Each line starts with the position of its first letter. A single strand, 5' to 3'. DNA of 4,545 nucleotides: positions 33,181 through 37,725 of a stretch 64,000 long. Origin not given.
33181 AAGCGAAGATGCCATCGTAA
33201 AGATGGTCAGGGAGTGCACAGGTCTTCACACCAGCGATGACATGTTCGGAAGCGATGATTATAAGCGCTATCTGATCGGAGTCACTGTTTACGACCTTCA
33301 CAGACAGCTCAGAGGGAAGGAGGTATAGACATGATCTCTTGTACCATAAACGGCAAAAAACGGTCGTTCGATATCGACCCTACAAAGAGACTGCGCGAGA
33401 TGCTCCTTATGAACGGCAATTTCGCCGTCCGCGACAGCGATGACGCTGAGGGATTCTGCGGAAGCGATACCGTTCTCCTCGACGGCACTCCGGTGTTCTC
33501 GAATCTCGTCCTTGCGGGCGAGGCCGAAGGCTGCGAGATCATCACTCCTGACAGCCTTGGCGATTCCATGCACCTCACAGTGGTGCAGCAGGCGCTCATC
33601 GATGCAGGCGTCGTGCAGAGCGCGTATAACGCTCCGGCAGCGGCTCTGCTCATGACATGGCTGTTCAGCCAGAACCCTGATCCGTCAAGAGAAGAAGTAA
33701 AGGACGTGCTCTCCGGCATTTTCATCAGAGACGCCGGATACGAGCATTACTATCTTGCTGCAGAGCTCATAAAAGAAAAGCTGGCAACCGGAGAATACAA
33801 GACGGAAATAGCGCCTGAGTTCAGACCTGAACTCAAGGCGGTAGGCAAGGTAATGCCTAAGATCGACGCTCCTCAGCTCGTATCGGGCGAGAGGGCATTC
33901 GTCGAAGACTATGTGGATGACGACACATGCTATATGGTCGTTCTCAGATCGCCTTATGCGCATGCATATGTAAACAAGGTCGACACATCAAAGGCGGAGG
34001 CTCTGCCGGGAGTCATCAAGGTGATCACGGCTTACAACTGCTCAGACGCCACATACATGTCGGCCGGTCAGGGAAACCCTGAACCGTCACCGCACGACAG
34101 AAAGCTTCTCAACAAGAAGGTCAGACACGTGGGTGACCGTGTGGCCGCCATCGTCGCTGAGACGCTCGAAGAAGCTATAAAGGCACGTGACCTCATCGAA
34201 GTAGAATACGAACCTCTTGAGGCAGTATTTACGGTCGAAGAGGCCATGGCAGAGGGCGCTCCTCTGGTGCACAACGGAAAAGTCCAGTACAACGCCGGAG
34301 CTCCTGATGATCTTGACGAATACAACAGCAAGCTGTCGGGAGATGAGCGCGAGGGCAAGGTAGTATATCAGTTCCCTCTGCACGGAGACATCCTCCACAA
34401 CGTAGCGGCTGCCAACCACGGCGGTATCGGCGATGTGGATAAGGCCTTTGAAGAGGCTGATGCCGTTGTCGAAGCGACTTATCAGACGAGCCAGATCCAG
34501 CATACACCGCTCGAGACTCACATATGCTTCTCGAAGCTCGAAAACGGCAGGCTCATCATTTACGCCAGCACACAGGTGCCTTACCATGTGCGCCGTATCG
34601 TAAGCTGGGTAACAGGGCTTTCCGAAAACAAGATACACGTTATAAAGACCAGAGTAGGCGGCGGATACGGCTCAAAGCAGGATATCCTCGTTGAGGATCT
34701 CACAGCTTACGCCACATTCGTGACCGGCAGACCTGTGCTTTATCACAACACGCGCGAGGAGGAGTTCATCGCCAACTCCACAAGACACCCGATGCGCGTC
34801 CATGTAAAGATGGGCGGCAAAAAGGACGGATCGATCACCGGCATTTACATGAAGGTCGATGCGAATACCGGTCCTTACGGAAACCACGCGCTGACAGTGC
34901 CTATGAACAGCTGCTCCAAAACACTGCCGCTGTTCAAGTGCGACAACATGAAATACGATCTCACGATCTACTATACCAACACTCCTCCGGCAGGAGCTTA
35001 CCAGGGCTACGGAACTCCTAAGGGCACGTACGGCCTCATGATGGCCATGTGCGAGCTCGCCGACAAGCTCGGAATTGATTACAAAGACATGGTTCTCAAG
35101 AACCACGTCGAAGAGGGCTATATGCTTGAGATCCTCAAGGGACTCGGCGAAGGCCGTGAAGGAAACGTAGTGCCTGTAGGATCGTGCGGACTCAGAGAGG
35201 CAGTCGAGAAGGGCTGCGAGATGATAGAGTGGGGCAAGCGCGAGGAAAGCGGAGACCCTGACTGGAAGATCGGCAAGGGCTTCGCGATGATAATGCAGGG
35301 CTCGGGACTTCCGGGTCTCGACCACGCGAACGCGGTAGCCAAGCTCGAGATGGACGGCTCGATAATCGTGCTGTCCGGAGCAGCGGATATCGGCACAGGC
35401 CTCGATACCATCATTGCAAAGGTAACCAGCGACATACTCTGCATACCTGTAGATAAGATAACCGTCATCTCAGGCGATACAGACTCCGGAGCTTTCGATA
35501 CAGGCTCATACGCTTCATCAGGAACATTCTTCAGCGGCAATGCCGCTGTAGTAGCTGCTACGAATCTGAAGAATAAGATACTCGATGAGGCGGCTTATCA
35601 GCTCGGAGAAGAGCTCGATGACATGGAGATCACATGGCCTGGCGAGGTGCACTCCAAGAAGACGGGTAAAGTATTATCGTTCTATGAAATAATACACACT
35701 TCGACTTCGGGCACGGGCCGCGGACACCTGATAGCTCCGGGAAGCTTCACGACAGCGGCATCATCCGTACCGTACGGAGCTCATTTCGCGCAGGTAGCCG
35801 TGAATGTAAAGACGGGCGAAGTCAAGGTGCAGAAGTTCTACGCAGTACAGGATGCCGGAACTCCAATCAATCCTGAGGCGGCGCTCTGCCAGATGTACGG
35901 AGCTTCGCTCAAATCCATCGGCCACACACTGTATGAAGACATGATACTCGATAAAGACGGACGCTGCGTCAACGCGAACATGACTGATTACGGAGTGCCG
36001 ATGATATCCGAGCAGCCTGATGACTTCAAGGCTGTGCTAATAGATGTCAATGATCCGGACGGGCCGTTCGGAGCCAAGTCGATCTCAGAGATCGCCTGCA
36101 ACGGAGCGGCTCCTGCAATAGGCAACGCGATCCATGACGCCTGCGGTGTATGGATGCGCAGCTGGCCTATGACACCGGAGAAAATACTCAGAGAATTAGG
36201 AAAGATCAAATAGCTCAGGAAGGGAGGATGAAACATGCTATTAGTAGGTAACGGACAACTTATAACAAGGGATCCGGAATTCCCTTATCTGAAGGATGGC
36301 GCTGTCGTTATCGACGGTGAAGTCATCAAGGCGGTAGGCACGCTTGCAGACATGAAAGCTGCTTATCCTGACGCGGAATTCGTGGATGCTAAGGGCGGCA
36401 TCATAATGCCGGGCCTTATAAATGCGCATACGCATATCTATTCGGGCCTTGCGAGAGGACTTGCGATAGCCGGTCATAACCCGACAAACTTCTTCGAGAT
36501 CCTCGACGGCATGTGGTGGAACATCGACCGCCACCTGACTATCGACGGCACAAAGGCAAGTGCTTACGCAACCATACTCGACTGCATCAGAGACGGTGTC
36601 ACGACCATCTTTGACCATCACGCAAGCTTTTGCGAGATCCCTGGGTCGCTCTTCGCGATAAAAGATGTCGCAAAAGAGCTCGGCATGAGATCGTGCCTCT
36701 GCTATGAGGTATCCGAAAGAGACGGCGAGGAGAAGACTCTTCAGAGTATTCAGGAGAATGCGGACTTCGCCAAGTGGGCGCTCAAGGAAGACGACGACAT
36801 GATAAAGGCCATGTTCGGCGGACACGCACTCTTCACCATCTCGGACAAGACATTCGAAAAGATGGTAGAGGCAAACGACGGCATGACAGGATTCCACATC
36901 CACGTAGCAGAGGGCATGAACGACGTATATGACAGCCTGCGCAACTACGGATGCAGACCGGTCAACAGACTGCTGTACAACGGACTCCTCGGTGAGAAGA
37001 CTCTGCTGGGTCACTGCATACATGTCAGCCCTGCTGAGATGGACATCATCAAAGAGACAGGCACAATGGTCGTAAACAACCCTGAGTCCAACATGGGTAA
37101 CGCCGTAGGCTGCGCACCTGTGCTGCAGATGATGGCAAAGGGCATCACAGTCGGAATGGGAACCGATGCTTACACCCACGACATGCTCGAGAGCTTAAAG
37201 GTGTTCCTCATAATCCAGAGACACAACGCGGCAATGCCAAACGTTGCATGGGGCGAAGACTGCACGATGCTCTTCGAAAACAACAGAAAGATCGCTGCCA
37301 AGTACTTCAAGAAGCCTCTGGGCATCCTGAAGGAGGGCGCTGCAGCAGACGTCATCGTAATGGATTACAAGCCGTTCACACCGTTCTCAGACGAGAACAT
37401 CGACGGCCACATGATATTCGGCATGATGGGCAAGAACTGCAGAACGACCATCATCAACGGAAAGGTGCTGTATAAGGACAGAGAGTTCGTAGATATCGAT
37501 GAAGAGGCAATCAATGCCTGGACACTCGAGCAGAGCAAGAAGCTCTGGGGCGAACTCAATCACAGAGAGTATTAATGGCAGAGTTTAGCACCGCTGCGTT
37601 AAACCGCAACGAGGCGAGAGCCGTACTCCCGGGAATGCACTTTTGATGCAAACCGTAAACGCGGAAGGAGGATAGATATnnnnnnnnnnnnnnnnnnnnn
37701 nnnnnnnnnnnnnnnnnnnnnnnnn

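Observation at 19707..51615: About 32 kb selenium-dependent molybdenum-hydroxylase purine/urate fermentation supercluster with its own molybdate supply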

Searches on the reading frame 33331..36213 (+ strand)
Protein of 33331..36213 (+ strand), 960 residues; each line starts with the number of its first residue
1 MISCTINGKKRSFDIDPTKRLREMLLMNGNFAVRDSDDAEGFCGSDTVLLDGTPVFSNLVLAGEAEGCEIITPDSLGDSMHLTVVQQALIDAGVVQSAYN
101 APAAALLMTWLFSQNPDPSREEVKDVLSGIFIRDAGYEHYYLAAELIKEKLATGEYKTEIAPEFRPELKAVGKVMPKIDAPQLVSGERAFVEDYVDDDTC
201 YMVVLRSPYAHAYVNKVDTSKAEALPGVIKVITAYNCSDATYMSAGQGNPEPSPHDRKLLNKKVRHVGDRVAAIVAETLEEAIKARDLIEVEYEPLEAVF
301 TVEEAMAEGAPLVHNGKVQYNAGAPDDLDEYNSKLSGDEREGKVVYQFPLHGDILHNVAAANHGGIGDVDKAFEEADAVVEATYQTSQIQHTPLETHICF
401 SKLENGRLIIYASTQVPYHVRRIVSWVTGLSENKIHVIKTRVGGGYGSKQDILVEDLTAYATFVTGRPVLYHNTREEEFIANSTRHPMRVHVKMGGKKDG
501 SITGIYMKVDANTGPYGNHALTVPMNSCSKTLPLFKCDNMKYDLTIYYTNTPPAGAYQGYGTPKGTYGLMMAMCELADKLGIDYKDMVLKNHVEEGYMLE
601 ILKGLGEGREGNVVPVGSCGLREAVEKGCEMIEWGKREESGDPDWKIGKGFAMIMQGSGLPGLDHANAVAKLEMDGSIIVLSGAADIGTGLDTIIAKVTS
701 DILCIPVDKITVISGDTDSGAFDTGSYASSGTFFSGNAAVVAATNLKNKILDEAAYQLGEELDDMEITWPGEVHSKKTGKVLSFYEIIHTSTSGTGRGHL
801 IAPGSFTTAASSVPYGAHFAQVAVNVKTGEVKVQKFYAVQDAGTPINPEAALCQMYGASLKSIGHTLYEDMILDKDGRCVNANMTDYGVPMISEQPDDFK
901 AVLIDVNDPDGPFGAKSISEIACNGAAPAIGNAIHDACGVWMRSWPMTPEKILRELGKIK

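Call 4: search_protein_families(library=ncbifam, proteins=[window:33331-36213:+], max_evalue=0.00001)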
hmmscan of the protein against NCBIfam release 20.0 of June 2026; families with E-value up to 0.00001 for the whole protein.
window:33331-36213:+ (960 aa): 19 families
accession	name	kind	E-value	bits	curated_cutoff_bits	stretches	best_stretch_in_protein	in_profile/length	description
TIGR03313.1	Se_sel_red_Mo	hypoth_equivalog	0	1213.9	1101.9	1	5-958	2-951/951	molybdopterin-dependent oxidoreductase Mo/Fe-S-binding subunit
NF043082.1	XdhA_XDHase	equivalog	3.5e-171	571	780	2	348-956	145-752/758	xanthine dehydrogenase subunit XdhA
NF007426.0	PRK09970.1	equivalog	2.6e-166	554.9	916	2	349-956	151-755/761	xanthine dehydrogenase molybdenum-binding subunit XdhA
TIGR03194.1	4hydrxCoA_A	equivalog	7.1e-134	447.9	994.55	2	347-955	130-745/746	4-hydroxybenzoyl-CoA reductase subunit alpha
NF041018.1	glyceraldDH_alpha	equivalog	2.1e-119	400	790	2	351-953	149-741/741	glyceraldehyde dehydrogenase subunit alpha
NF045668.1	pterin_aldehy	equivalog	5.9e-104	348.9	1100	2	368-956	341-904/905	molybdopterin-dependent aldehyde oxidoreductase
TIGR03311.1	Se_dep_XDH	equivalog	1e-95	321.5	830.45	3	357-758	305-686/848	selenium-dependent xanthine dehydrogenase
TIGR03196.1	pucD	equivalog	3.5e-90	303.5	783.65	2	351-952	140-754/763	xanthine dehydrogenase subunit D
NF041671.1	peri_hyde_PaoC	equivalog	1.4e-89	301.4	1180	2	362-958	161-733/735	aldehyde oxidoreductase molybdenum-binding subunit PaoC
NF040766.1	CODH_aero_grp5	exception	2.4e-87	293.9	950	3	350-778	149-580/785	aerobic carbon-monoxide dehydrogenase large subunit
TIGR02416.1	CO_dehy_Mo_lg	equivalog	2.6e-72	244.1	991.15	2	182-594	4-396/770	aerobic carbon-monoxide dehydrogenase large subunit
TIGR02965.1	xanthine_xdhB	equivalog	2.9e-69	234.1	849.5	2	361-909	141-701/758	xanthine dehydrogenase molybdopterin binding subunit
TIGR02969.1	mam_aldehyde_ox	subfamily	7.2e-44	149.6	1912.3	2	366-921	717-1263/1330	aldehyde oxidase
NF043084.2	XdhC_XDHase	equivalog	3.8e-19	68.7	217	1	2-145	3-147/151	xanthine dehydrogenase subunit XdhC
NF041020.1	glyceraldDH_gamma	equivalog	1.7e-18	66.7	290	1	2-147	13-158/164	glyceraldehyde dehydrogenase subunit gamma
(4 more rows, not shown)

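Call 58: search_protein_families(library=pfam, proteins=[window:33331-36213:+], max_evalue=0.00001)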
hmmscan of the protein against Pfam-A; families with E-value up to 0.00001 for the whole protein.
window:33331-36213:+ (960 aa): 4 families
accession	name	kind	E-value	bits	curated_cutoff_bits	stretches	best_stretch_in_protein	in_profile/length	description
PF02738.23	MoCoBD_1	-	6.2e-73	245.3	27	1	356-591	7-243/244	Molybdopterin cofactor-binding domain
PF20256.3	MoCoBD_2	-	1.1e-64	219.1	27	1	630-896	4-283/283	Molybdopterin cofactor-binding domain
PF01315.27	Ald_Xan_dh_C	-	1.9e-26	93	31.3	1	185-297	1-110/110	Aldehyde oxidase and xanthine dehydrogenase, a/b hammerhead domain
PF01799.25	Fer2_2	-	1.4e-11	44.8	30.3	1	74-144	3-74/75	[2Fe-2S] binding domain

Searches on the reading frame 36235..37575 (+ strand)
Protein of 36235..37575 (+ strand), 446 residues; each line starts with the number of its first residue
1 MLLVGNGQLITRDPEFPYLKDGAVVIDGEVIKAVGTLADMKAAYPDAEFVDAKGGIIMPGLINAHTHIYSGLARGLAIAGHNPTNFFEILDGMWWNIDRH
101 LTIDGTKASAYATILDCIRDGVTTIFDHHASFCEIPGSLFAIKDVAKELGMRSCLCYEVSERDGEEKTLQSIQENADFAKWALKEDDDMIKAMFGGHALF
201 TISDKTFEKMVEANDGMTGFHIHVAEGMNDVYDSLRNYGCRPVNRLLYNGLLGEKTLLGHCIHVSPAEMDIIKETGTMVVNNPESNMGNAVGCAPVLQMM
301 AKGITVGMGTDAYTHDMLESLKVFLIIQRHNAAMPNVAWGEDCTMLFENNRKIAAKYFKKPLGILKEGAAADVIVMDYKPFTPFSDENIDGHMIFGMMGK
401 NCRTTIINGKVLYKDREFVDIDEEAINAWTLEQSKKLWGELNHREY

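Call 4: search_protein_families(library=ncbifam, proteins=[window:36235-37575:+], max_evalue=0.00001)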
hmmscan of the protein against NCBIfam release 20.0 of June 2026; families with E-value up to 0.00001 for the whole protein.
window:36235-37575:+ (446 aa): 31 families (the best 25 are shown)
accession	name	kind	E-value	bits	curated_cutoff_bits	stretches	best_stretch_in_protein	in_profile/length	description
NF005540.0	PRK07203.1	equivalog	3.2e-198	658.9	444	1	1-442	1-443/444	putative aminohydrolase SsnA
TIGR03314.1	Se_ssnA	subfamily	9e-172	571.8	455.5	1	2-439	1-439/441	putative selenium metabolism protein SsnA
NF004701.0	PRK06038.1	equivalog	3.4e-64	217.2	609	1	3-427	7-416/432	N-ethylammeline chlorohydrolase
NF006252.0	PRK08393.1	equivalog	5.6e-56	190.4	617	1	6-430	7-416/424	N-ethylammeline chlorohydrolase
NF006549.0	PRK09045.1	equivalog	1.9e-50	171.8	540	1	6-436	14-438/444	TRZ/ATZ family hydrolase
NF005557.0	PRK07228.1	equivalog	6e-50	170.2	522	1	3-437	4-437/445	5'-deoxyadenosine deaminase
NF004995.0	PRK06380.1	subfamily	2.8e-46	158.4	567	1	4-426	5-412/418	metal-dependent hydrolase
NF006055.0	PRK08203.1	equivalog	8e-46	156.5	532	1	6-438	11-451/455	8-oxoguanine deaminase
NF012037.0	PRK15493.1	equivalog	3.2e-37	128.4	779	1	19-426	20-422/435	bifunctional S-methyl-5'-thioadenosine deaminase/S-adenosylhomocysteine deaminase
NF006056.0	PRK08204.1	subfamily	1e-33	116.8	391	1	3-439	6-442/449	hypothetical protein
NF005211.0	PRK06687.1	equivalog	9.9e-32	110.2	703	1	8-416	8-412/419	TRZ/ATZ family protein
NF004801.0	PRK06151.1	subfamily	6.2e-30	104.5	416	1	18-446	21-471/491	chlorohydrolase family protein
NF009059.0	PRK12393.1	equivalog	2.5e-28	99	543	1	24-437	31-455/460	amidohydrolase family protein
NF006681.0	PRK09229.1-2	equivalog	5.5e-28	97.9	362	1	24-422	24-434/451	formimidoylglutamate deiminase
TIGR02022.1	hutF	equivalog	4.5e-27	94.9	413.05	1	31-423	23-441/455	formimidoylglutamate deiminase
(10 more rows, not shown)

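Call 19: find_related_loci(query=window:36235-37575:+, collection=genome_contigs, flank=10000)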
Query window:36235-37575:+ (446 aa) in genome_contigs; peptide patterns used: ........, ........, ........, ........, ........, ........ (x = any residue, [..] = any of these).
600 stretches matched a pattern (row limit reached: there are more); 584 encode a relative of the query (tblastn E <= 1e-3); the best 80 are kept; 80 distinct loci.
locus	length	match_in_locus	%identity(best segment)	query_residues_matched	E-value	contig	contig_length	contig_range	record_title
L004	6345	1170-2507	97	1-446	0e+0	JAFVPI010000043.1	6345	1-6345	MAG: Mogibacterium sp. isolate RGIG5272 Sheep_Colon-1__c182476, whole genome shotgun sequence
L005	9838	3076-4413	97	1-446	0e+0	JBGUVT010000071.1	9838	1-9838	MAG: Anaerovoracaceae bacterium isolate ruminal_MAG_94 ruminal_MAG_94_contig_0071, whole genome shotgun sequence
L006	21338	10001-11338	97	1-446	0e+0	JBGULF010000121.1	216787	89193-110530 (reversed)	MAG: Anaerovoracaceae bacterium isolate ruminal_MAG_263 ruminal_MAG_263_contig_0121, whole genome shotgun sequence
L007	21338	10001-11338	96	1-446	0e+0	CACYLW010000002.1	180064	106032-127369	MAG: uncultured Clostridiales bacterium isolate RUG12063 genome assembly, contig: RUG12063_asm_2, whole genome shotgun s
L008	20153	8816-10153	96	1-446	0e+0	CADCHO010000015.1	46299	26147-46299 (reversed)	MAG: uncultured Clostridiales bacterium isolate RUG14658 genome assembly, contig: RUG14658_asm_15, whole genome shotgun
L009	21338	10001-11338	96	1-446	0e+0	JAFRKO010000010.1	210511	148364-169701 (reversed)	MAG: Mogibacterium sp. isolate RGIG2554 Goat_Jejunum-6__c22, whole genome shotgun sequence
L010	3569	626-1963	96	1-446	0e+0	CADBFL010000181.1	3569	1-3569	MAG: uncultured Clostridiales bacterium isolate RUG13917 genome assembly, contig: RUG13917_asm_181, whole genome shotgun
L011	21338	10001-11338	96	1-446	0e+0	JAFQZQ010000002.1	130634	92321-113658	MAG: Mogibacterium sp. isolate RGIG2296 Goat_Duodenum-6__c4932, whole genome shotgun sequence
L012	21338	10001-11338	96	1-446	0e+0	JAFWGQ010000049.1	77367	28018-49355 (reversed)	MAG: Mogibacterium sp. isolate RGIG5722 Sheep_Ileum-1__c151737, whole genome shotgun sequence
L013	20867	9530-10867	96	1-446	0e+0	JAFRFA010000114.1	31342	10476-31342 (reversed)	MAG: Mogibacterium sp. isolate RGIG2410 Goat_Ileum-6__c119431, whole genome shotgun sequence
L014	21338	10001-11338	95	1-446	0e+0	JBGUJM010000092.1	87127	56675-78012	MAG: Anaerovoracaceae bacterium isolate ruminal_MAG_303 ruminal_MAG_303_contig_0092, whole genome shotgun sequence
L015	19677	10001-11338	94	1-446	0e+0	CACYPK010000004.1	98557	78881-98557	MAG: uncultured Clostridiales bacterium isolate RUG12153 genome assembly, contig: RUG12153_asm_4, whole genome shotgun s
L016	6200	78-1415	94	1-446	0e+0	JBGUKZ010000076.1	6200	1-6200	MAG: Anaerovoracaceae bacterium isolate ruminal_MAG_269 ruminal_MAG_269_contig_0076, whole genome shotgun sequence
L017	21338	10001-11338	93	1-446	0e+0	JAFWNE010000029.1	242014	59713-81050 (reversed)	MAG: Mogibacterium sp. isolate RGIG5892 Sheep_Jejunum-4__c182296, whole genome shotgun sequence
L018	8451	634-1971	94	1-446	0e+0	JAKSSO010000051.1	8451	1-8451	MAG: Mogibacterium sp. isolate Horse_feces283 MAG283_51, whole genome shotgun sequence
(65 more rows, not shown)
